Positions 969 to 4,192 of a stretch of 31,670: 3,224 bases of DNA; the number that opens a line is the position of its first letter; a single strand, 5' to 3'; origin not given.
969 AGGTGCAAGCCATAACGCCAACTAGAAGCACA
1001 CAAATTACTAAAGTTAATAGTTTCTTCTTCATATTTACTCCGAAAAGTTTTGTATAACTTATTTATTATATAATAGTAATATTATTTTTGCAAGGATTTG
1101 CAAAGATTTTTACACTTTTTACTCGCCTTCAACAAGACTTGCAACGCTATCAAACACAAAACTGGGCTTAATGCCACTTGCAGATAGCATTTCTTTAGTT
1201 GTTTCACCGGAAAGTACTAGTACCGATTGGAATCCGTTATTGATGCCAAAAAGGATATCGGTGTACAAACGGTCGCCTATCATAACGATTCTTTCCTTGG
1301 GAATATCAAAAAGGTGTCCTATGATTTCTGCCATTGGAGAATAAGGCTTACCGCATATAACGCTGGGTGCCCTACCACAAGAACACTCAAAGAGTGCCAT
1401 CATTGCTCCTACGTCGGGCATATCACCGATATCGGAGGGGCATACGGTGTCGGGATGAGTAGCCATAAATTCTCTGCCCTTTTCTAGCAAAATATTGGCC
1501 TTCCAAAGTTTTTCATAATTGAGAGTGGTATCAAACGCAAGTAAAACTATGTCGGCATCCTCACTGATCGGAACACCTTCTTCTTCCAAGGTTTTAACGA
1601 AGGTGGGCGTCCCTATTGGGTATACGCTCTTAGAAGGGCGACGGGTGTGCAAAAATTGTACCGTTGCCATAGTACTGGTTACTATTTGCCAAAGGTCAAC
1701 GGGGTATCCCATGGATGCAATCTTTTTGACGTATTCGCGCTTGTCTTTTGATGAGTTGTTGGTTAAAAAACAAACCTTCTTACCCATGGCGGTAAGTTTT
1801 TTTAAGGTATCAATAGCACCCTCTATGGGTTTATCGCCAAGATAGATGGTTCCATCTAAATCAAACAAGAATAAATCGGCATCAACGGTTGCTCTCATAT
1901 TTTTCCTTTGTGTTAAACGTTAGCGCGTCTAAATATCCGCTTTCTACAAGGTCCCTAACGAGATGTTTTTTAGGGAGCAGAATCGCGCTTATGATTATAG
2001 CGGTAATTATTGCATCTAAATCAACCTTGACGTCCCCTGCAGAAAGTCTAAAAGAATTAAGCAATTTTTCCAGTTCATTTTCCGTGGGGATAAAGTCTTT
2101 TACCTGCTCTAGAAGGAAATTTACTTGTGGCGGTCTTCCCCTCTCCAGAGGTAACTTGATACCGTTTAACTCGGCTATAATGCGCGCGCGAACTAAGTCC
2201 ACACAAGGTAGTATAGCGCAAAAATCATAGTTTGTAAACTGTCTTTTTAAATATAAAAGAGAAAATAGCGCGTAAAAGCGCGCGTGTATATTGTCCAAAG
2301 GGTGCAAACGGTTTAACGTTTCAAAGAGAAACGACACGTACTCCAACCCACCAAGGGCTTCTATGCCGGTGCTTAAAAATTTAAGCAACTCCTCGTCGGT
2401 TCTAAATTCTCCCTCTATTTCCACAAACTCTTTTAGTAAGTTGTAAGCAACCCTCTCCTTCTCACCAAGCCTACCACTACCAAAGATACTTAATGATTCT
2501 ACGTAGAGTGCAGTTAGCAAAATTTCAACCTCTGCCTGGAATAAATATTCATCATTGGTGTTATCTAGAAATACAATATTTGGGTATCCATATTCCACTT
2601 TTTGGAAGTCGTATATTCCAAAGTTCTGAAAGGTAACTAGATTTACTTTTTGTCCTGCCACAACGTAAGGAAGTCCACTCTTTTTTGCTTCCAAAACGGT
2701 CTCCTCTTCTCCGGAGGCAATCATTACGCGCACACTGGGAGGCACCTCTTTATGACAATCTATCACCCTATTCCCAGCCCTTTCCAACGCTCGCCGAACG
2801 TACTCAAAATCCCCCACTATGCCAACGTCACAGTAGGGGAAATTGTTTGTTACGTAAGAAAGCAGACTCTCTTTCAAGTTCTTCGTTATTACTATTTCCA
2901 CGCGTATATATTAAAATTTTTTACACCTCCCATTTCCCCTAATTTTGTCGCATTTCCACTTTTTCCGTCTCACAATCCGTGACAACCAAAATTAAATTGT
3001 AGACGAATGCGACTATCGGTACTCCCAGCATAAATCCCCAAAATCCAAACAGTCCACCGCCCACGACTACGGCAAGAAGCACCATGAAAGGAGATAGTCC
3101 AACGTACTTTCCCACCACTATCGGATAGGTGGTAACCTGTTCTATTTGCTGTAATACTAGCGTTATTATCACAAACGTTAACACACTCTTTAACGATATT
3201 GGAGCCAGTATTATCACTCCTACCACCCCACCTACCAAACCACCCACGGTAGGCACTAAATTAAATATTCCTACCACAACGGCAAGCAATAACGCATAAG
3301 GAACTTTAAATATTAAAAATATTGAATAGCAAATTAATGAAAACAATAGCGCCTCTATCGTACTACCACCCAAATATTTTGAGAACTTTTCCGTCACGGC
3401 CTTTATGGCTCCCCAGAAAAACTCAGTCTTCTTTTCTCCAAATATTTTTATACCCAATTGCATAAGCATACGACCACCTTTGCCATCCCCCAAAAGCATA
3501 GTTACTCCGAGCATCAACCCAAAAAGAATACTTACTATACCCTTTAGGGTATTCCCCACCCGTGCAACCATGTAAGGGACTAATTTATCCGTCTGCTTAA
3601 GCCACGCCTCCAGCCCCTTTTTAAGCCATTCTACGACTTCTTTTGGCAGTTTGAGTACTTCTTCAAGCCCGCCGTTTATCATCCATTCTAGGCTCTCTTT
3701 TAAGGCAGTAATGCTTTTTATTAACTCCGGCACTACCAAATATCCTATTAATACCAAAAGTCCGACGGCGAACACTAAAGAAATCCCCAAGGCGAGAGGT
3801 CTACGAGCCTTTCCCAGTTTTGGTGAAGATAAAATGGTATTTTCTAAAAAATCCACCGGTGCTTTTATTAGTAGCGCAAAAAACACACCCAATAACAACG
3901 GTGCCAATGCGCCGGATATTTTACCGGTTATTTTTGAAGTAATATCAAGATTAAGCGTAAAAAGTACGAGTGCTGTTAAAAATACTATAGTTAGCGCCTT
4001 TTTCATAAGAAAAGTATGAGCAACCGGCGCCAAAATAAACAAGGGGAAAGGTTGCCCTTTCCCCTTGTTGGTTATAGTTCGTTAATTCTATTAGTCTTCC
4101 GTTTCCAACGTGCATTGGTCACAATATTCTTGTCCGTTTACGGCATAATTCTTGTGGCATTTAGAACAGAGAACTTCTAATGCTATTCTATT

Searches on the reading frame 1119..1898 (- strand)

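Call 8: search_protein_families(library=pfam, proteins=[window:1119-1898:-], max_evalue=0.01)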
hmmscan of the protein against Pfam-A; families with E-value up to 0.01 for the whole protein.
window:1119-1898:- (259 aa): 6 families
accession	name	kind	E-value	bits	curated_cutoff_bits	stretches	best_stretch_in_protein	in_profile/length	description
PF13344.12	Hydrolase_6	-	4.7e-30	104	27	1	10-109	1-100/101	Haloacid dehalogenase-like hydrolase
PF13242.12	Hydrolase_like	-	9.6e-21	73.9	22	1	181-254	1-74/75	HAD-hyrolase-like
PF00702.32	Hydrolase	-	6.4e-10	40.2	26.4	1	8-220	2-189/191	haloacid dehalogenase-like hydrolase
PF13419.12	HAD_2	-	9.8e-06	26.2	23.8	0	23-61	79-117/178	Haloacid dehalogenase-like hydrolase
PF09419.16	PGP_phosphatase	-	0.0005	20.1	20.4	1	202-229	137-164/168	Mitochondrial PGP phosphatase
PF08282.18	Hydrolase_3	-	0.0049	17.1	20.9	0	11-61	2-53/255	haloacid dehalogenase-like hydrolase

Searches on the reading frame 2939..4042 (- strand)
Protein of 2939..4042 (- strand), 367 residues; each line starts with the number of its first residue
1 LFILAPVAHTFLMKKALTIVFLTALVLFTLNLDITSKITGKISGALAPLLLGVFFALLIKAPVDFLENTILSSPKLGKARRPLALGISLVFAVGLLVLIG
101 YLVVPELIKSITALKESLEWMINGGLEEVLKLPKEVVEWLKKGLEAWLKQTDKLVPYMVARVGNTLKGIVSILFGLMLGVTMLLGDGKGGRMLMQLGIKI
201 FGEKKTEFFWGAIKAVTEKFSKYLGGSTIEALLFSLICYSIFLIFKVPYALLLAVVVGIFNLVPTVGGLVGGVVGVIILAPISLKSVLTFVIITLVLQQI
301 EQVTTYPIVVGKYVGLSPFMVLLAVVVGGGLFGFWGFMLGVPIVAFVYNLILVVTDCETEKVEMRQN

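Call 8: search_protein_families(library=pfam, proteins=[window:2939-4042:-], max_evalue=0.01)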
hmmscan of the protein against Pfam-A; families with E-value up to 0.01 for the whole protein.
window:2939-4042:- (367 aa): 1 family
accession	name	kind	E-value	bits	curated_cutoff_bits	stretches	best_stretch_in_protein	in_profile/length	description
PF01594.21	AI-2E_transport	-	3.5e-48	164.9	34.3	1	27-352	6-324/327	AI-2E family transporter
